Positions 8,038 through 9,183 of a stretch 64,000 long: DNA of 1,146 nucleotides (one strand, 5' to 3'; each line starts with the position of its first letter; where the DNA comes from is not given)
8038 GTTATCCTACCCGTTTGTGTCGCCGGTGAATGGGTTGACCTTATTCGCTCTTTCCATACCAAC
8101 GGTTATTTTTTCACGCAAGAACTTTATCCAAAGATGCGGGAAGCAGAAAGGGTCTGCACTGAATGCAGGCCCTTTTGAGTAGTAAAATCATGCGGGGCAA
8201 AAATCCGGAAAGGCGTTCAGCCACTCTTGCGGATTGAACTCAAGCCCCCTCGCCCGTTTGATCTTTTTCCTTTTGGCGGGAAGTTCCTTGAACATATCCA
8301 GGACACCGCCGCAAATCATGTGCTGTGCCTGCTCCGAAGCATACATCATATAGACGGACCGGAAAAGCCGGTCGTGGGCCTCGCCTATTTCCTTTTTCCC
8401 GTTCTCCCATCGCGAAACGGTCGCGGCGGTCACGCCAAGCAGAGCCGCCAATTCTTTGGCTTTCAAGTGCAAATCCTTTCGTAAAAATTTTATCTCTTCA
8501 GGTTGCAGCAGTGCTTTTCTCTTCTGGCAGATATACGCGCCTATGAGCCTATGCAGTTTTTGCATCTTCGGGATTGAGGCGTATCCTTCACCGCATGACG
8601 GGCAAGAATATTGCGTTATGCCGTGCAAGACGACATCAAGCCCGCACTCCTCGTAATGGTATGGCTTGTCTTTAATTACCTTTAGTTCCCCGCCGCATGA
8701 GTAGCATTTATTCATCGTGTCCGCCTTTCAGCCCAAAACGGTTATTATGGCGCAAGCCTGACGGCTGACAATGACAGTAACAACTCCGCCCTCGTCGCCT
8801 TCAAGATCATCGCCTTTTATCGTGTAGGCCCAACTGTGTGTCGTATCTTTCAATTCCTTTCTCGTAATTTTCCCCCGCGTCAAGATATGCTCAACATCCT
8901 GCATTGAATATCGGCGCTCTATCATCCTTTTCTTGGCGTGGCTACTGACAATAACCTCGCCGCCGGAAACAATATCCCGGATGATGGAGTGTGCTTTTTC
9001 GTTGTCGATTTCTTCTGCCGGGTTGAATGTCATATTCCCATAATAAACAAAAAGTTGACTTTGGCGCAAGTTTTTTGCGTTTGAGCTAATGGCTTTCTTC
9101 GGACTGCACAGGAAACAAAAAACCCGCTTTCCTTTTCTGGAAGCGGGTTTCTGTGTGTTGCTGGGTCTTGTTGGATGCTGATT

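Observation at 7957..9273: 15-nt copy of the tRNA-Ser 3' end bounds a 1.2-kb islet that contains only a TA cassette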

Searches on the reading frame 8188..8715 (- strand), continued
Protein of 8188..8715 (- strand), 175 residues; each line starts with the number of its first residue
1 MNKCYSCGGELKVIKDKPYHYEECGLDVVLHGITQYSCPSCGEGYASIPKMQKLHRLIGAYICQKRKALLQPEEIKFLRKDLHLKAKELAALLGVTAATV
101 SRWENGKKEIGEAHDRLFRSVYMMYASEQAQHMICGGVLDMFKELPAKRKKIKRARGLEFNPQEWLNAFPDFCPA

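Call 41: find_encoding_contigs(protein=P0005, flank=10000, max_places=10)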
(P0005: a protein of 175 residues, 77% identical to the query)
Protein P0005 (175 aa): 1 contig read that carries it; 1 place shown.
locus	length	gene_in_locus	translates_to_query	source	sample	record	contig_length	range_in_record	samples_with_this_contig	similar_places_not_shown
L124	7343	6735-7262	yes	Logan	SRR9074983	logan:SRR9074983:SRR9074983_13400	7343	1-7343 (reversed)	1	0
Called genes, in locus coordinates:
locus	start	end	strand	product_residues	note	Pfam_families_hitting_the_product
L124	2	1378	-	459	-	?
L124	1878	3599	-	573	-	PF01145:Band_7, PF15975:Flot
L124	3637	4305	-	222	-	PF21001:YqiJ_N, PF07290:YqiJ_OB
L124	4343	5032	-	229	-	PF04012:PspA_IM30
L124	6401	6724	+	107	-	PF14076:DUF4258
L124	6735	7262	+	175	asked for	PF15731:MqsA_antitoxin, PF01381:HTH_3 (weak)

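Call 42: find_encoding_contigs(protein=P0031, flank=6000, max_places=10)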
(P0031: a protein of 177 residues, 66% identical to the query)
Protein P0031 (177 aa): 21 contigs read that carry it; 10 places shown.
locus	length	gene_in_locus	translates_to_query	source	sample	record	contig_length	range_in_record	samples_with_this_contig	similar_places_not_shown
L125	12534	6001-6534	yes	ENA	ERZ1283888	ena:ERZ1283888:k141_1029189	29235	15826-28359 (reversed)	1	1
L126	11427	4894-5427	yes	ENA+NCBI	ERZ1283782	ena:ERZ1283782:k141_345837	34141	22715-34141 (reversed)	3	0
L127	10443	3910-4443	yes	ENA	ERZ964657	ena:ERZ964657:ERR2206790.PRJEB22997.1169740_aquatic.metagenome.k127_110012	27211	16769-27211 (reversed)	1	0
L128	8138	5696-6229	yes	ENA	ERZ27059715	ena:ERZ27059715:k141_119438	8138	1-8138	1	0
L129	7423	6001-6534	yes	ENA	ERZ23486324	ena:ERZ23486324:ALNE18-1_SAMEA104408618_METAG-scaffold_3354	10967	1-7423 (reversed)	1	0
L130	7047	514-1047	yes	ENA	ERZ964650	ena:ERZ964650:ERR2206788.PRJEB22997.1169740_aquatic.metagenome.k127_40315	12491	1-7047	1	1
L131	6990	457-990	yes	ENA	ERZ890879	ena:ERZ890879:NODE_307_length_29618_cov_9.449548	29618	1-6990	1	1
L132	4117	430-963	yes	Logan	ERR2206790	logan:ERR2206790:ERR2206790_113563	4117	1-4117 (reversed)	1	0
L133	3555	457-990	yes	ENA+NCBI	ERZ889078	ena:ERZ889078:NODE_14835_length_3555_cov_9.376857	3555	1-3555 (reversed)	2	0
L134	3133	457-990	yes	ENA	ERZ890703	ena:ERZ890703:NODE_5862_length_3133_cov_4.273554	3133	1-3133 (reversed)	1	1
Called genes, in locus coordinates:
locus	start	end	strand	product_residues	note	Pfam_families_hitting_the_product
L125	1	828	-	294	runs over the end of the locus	PF00078:RVT_1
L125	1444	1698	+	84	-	PF02604:PhdYeFM_antitox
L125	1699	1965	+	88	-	PF05016:ParE_toxin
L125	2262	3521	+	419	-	PF00589:Phage_integrase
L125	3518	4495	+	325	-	PF00589:Phage_integrase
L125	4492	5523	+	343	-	PF02899:Phage_int_SAM_1, PF00589:Phage_integrase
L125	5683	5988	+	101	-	PF14076:DUF4258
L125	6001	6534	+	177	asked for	PF15731:MqsA_antitoxin, PF01381:HTH_3 (weak)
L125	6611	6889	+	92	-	PF05015:HigB-like_toxin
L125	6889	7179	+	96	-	PF01381:HTH_3 (weak)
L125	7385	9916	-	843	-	PF17764:PriA_3primeBD, PF00270:DEAD, PF04851:ResIII, PF00271:Helicase_C (faint), PF18319:Zn_ribbon_PriA, PF18074:PriA_C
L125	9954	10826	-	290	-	PF00483:NTP_transferase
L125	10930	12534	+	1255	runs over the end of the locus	PF00270:DEAD, PF13401:AAA_22 (weak), PF00271:Helicase_C, PF21010:HA2_C, PF07717:OB_NTP_bind, PF11898:DUF3418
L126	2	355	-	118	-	?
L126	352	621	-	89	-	PF08681:TacA1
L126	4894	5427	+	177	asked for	PF15731:MqsA_antitoxin, PF01381:HTH_3 (weak)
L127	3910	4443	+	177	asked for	PF15731:MqsA_antitoxin, PF01381:HTH_3 (weak)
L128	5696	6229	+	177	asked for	PF15731:MqsA_antitoxin, PF01381:HTH_3 (weak)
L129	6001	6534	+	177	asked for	PF15731:MqsA_antitoxin, PF01381:HTH_3 (weak)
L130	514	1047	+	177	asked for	PF15731:MqsA_antitoxin, PF01381:HTH_3 (weak)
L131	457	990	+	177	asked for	PF15731:MqsA_antitoxin, PF01381:HTH_3 (weak)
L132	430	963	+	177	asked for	PF15731:MqsA_antitoxin, PF01381:HTH_3 (weak)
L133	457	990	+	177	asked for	PF15731:MqsA_antitoxin, PF01381:HTH_3 (weak)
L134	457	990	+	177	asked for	PF15731:MqsA_antitoxin, PF01381:HTH_3 (weak)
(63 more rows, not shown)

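Call 45: search_protein_families(library=pfam, proteins=[L085:10473-10973:-, L085:11332-11961:+, L085:11413-13221:-, L085:7810-8757:+, L075:3997-4473:+, L075:4461-4817:+, L075:3167-3808:+, L075:7112-9280:+, L068:2125-2466:+, L068:2774-3139:+], max_evalue=0.001)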
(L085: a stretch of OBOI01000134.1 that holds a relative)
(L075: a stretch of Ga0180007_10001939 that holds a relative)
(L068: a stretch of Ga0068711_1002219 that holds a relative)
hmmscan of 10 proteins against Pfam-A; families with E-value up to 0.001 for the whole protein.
L085:10473-10973:- (166 aa): 0 families

L085:11332-11961:+ (209 aa): 0 families

L085:11413-13221:- (602 aa): 2 families
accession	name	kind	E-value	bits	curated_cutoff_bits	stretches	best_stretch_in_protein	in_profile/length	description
PF01131.25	Topoisom_bac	-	3.4e-110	369.3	35.1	1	125-538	3-410/411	DNA topoisomerase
PF01751.28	Toprim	-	5.2e-11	43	23.1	1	2-105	2-95/96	Toprim domain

L085:7810-8757:+ (315 aa): 0 families

L075:3997-4473:+ (158 aa): 0 families

L075:4461-4817:+ (118 aa): 0 families

L075:3167-3808:+ (213 aa): 3 families
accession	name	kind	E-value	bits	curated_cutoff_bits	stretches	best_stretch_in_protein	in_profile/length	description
PF13441.11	Gly-zipper_YMGG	-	1.4e-08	34.8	28.9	1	93-134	2-44/45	YMGG-like Gly-zipper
PF13436.11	Gly-zipper_OmpA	-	1.3e-06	28.5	27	1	95-133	1-44/44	Glycine-zipper domain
PF13488.11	Gly-zipper_Omp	-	0.00057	20.2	25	0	98-136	3-42/46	Glycine zipper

L075:7112-9280:+ (722 aa): 0 families

L068:2125-2466:+ (113 aa): 0 families

L068:2774-3139:+ (121 aa): 6 families
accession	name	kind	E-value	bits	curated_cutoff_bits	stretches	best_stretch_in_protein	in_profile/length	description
PF01381.28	HTH_3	-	8.8e-12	45.3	23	1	66-114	1-49/55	Helix-turn-helix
PF13560.12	HTH_31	-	2.1e-07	31.6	27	1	64-98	4-38/64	Helix-turn-helix domain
PF04545.22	Sigma70_r4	-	2.6e-05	24.1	24.1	1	69-96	15-42/50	Sigma-70, region 4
PF13744.12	HTH_37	-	7e-05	23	27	1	67-98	24-55/80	Helix-turn-helix domain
PF13413.12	HTH_25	-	0.00039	20.6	24.6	1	66-97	2-33/62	Helix-turn-helix domain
PF09339.16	HTH_IclR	-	0.00041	20.5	22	1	69-105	13-49/52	IclR helix-turn-helix domain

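Call 47: search_protein_families(library=ncbifam, proteins=[window:8188-8715:-], max_evalue=0.01)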
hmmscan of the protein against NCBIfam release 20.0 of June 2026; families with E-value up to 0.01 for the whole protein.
window:8188-8715:- (175 aa): 9 families
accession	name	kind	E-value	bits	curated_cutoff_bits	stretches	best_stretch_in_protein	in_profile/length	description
TIGR03830.1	CxxCG_CxxCG_HTH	subfamily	1.3e-24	86.4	61.8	1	4-120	1-115/127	type II TA system antitoxin MqsA family protein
TIGR03831.1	YgiT_finger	domain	8.6e-07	29.1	20.2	1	4-47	1-44/46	YgiT-type zinc finger protein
NF047542.1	telomere_Tap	equivalog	1.8e-06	27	600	1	60-124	8-75/695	telomere-associated protein Tap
NF040522.1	VC1465_fam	subfamily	1e-05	25.6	70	1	76-122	2-48/111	VC1465 family Xer recombination activation factor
NF007481.0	PRK10072.1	equivalog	2.2e-05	24.9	110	1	73-120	36-83/96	HTH-type transcriptional regulator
TIGR03070.1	couple_hipB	subfamily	3.8e-05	23.6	71.65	1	75-110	7-42/58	type II toxin-antitoxin system Y4mF family antitoxin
NF007257.0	PRK09706.1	subfamily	0.00037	20.3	101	1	73-109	8-44/135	transcriptional repressor DicA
NF041575.1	antitoxPezA_Strep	equivalog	0.00038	20.5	290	1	73-111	4-42/158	type II toxin-antitoxin system antitoxin PezA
NF041265.1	NadS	equivalog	0.0068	16.7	60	0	73-109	33-69/94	NadS family protein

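Call 49: search_solved_structures(query=window:8188-8715:-, max_evalue=0.1)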
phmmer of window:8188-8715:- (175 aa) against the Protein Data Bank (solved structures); distinct sequences matched with E-value up to 0.1: 4.
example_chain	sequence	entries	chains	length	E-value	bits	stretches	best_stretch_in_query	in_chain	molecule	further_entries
3gn5_A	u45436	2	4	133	0.00013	24.9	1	4-112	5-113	HTH-type transcriptional regulator MQSA (YGIT/b3021) | Uncharacterized HTH-type transcriptional regulator ygiT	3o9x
2kz8_A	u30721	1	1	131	0.00014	24.8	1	4-112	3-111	Uncharacterized HTH-type transcriptional regulator ygiT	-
8tac_A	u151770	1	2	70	0.0016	21.4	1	73-111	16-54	DBP48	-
1mey_C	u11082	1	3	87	0.016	18.1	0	32-56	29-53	CONSENSUS ZINC FINGER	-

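Call 53: find_encoding_contigs(protein=P0003, flank=10000, max_places=6)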
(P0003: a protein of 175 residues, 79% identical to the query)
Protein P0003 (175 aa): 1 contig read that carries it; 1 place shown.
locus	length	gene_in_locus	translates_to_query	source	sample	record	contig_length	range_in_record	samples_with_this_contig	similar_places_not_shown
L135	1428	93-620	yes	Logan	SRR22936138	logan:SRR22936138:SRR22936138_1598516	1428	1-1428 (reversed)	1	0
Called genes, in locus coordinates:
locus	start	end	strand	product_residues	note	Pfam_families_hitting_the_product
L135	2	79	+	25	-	?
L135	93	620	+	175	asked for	PF15731:MqsA_antitoxin, PF01381:HTH_3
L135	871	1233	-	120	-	-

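Call 54: find_encoding_contigs(protein=P0004, flank=10000, max_places=6)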
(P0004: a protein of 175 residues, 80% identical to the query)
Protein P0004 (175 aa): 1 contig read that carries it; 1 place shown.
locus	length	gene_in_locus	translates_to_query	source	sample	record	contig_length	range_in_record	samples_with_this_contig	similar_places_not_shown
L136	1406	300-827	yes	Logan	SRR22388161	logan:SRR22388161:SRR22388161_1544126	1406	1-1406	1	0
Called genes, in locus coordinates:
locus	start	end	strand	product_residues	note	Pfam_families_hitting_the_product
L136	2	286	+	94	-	?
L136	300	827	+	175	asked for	PF15731:MqsA_antitoxin, PF01381:HTH_3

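Call 71: find_related_loci(query=window:8188-8715:-, collection=viral_contigs, flank=10000)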
Query window:8188-8715:- (175 aa) in viral_contigs; peptide patterns used: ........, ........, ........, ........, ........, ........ (x = any residue, [..] = any of these).
1 stretches matched a pattern, but none encodes a relative of the query by tblastn (E <= 1e-3).

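Call 88: search_protein_families(library=pfam, proteins=[L081:5707-6534:+, L081:6548-7540:+, L081:4170-4547:+, L081:1719-2630:+, L082:7913-9976:-, L082:7344-7754:-, L079:7631-8326:-, L079:10493-11767:+, L073:6644-9400:+, L089:183-1994:+], max_evalue=0.001)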
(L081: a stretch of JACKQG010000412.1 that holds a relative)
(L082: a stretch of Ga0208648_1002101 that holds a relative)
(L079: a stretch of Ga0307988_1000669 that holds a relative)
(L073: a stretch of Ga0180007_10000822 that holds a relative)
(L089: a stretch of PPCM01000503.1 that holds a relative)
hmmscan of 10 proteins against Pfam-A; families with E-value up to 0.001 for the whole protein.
L081:5707-6534:+ (275 aa): 1 family
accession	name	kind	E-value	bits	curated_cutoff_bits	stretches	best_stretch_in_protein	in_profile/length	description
PF01791.15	DeoC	-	3.3e-68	230.2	23.8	1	31-247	1-229/229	DeoC/LacD family aldolase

L081:6548-7540:+ (330 aa): 1 family
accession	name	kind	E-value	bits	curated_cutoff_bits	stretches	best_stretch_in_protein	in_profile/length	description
PF01959.21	DHQS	-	6.3e-127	423.7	22.2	1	2-330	1-344/344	3-dehydroquinate synthase II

L081:4170-4547:+ (125 aa): 0 families

L081:1719-2630:+ (303 aa): 0 families

L082:7913-9976:- (687 aa): 3 families
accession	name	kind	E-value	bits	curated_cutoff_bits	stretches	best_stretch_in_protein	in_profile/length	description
PF00384.28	Molybdopterin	-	1.1e-44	153.4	24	1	57-471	1-352/353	Molybdopterin oxidoreductase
PF01568.27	Molydop_binding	-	2.3e-16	60.3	26.8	1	574-674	6-106/110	Molydopterin dinucleotide binding domain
PF04879.21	Molybdop_Fe4S4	-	0.00047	20.5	22.7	1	3-54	4-55/55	Molybdopterin oxidoreductase Fe4S4 domain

L082:7344-7754:- (136 aa): 0 families

L079:7631-8326:- (231 aa): 1 family
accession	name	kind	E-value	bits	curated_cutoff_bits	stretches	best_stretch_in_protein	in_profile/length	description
PF01797.21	Y1_Tnp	-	1.5e-13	51.4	23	1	10-123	3-120/121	Transposase IS200 like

L079:10493-11767:+ (424 aa): 1 family
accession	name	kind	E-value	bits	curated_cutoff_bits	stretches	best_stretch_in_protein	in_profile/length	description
PF01943.22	Polysacc_synt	-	4.6e-13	49.7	28.2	1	16-270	3-257/274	Polysaccharide biosynthesis protein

L073:6644-9400:+ (918 aa): 1 family
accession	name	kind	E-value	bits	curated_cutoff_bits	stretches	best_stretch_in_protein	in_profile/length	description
PF04851.21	ResIII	-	4.2e-09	37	22.5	1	108-325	8-162/164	Type III restriction enzyme, res subunit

L089:183-1994:+ (603 aa): 3 families
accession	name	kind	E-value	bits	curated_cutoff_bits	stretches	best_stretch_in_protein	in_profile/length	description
PF00092.34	VWA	-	4.5e-09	37.2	23.8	1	310-460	1-172/174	von Willebrand factor type A domain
PF18911.6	PKD_4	-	4.9e-08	33.4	27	1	71-154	3-83/85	PKD domain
PF22352.2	K319L-like_PKD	-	3.6e-07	30.5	27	1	80-152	6-80/84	K319L-like, PKD domain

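Call 92: search_protein_families(library=padloc, proteins=[window:8188-8715:-], max_evalue=0.01)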
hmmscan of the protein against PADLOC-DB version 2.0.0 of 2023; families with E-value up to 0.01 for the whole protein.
window:8188-8715:- (175 aa): 11 families
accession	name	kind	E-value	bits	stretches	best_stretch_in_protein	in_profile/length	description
PDLC02926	HTH_VI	-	1.9e-05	22.8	1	74-110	5-41/92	-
PDLC03952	RmrA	-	0.00016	18.6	1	63-109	15-61/395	-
PDLC03949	RmrA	-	0.00021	18.3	1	70-110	2-42/363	-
PDLC03947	RmrA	-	0.00026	18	1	65-111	6-52/383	-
PDLC03951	RmrA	-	0.0006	16.9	1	70-109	8-47/400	-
PDLC04133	mad1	-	0.0011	17.2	1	85-105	7-27/60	mads_1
PDLC03955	RmrA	-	0.0018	15.5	1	69-107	19-57/371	-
PDLC03956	RmrA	-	0.0024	15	1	86-109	25-48/399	-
PDLC03946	RmrA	-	0.0031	14.3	1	75-112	7-44/357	-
PDLC03669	Control_protein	-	0.005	15.1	1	69-136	8-72/96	control protein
PDLC03954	RmrA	-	0.0067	13.4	1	69-108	9-48/380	-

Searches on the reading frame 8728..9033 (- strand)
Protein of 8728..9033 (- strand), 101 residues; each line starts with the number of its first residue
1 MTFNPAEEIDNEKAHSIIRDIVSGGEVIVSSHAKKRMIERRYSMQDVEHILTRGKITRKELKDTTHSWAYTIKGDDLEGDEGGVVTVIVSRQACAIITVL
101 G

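Call 10: search_protein_families(library=pfam, proteins=[window:8728-9033:-], max_evalue=0.01)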
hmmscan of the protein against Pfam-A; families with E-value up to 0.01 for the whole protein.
window:8728-9033:- (101 aa): 1 family
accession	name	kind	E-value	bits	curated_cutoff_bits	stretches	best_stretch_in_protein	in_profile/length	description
PF14076.12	DUF4258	-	1.6e-10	41.6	25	1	30-99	2-69/71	Domain of unknown function (DUF4258)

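Call 47: search_protein_families(library=ncbifam, proteins=[window:8728-9033:-], max_evalue=0.01)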
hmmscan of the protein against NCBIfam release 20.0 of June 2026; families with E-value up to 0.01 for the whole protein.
window:8728-9033:- (101 aa): 0 families

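Call 48: search_solved_structures(query=window:8728-9033:-, max_evalue=1)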
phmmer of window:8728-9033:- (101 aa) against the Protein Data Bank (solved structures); distinct sequences matched with E-value up to 1: 3.
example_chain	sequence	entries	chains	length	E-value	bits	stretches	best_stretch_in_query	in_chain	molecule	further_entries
7k6p_K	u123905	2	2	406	0.58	13.7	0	11-71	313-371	Histone-lysine N-methyltransferase, H3 lysine-79 specific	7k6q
1u2z_A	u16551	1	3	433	0.65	13.5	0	11-71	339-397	Histone-lysine N-methyltransferase, H3 lysine-79 specific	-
4c90_A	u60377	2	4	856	0.8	13.3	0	25-89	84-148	ALPHA-GLUCURONIDASE GH115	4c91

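Call 92: search_protein_families(library=padloc, proteins=[window:8728-9033:-], max_evalue=0.01)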
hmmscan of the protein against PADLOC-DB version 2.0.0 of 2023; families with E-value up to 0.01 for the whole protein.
window:8728-9033:- (101 aa): 0 families
